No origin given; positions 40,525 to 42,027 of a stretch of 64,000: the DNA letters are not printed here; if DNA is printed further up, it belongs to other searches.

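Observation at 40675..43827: Two uncharacterised proteins (647 aa cytoplasmic, 400 aa exported/anchored) co-transcribed upstream of parA-parB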

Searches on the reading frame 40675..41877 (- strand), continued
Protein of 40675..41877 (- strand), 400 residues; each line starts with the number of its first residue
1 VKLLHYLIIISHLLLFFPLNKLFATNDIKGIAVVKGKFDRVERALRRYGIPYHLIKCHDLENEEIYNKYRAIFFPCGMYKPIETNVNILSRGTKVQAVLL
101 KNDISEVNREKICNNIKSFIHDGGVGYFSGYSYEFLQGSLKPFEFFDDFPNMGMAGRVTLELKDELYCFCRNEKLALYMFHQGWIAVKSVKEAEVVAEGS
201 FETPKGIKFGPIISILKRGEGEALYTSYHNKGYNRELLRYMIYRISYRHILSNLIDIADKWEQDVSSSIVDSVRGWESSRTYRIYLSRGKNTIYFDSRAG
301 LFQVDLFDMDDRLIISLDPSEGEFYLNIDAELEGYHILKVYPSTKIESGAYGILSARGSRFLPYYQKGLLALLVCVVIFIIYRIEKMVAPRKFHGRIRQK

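Call 70: search_dna_similar(query=window:40675-41877:-, collection=plasmids, mode=protein, max_evalue=0.001)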
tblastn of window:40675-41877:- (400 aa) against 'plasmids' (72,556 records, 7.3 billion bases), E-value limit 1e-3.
No match.

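Call 84: find_encoding_contigs(protein=P0090, flank=6000, max_places=1)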
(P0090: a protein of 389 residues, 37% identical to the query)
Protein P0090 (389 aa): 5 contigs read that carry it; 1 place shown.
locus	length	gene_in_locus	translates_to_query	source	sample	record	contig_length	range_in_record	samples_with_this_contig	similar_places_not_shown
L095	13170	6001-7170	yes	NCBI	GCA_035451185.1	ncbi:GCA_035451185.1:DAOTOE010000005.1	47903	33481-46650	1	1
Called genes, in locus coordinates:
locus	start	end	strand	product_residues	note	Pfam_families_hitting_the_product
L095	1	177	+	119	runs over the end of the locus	PF00216:Bac_DNA_binding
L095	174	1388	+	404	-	PF00180:Iso_dh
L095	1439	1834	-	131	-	-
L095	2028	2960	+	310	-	PF01479:S4 (weak), PF00849:PseudoU_synth_2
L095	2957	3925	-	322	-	PF00579:tRNA-synt_1b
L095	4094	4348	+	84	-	PF11127:YgaP-like_TM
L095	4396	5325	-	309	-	PF01545:Cation_efflux, PF16916:ZT_dimer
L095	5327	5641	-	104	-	PF01022:HTH_5, PF12802:MarR_2, PF12840:HTH_20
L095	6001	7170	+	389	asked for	-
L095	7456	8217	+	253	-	PF00142:Fer4_NifH, PF01656:CbiA, PF02374:ArsA_ATPase, PF06564:CBP_BcsQ, PF09140:MipZ (weak), PF10609:ParA, PF13614:AAA_31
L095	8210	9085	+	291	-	PF02195:ParB_N, PF17762:HTH_ParB, PF23552:ParB_C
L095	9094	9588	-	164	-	PF12850:Metallophos_2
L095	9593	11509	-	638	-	PF00133:tRNA-synt_1, PF01406:tRNA-synt_1e, PF09334:tRNA-synt_1g, PF00133:tRNA-synt_1, PF01406:tRNA-synt_1e (weak), PF19303:Anticodon_3, PF01588:tRNA_bind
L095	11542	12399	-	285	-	PF04468:PSP1, PF28472:PSP1_3rd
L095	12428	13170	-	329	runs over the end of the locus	PF13177:DNA_pol3_delta2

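Call 85: find_encoding_contigs(protein=P0092, flank=6000, max_places=1)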
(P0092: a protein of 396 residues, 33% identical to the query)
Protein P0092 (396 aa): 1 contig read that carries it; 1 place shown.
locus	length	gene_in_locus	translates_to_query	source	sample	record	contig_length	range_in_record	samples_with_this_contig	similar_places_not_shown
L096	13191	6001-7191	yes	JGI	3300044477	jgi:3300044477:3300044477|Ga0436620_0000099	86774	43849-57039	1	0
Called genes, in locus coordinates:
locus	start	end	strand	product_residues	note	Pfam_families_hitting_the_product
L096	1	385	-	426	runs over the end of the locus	-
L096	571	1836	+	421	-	PF00709:Adenylsucc_synt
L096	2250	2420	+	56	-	-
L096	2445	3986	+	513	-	PF05170:AsmA, PF05359:DUF748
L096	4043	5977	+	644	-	-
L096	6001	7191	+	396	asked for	-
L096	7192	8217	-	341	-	PF02154:FliM, PF01052:FliMN_C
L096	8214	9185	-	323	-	-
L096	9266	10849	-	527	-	PF28550:DUF8436 (weak), PF07992:Pyr_redox_2 (faint), PF00890:FAD_binding_2 (faint), PF01266:DAO (faint), PF03486:HI0933_like (faint), PF21688:FAD-depend_C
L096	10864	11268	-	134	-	-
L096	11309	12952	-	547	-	PF00795:CN_hydrolase, PF02540:NAD_synthase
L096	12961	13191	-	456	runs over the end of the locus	PF00514:Arm (faint), PF01602:Adaptin_N (faint), PF02985:HEAT (faint), PF03130:HEAT_PBS (faint), PF13513:HEAT_EZ (faint), PF13646:HEAT_2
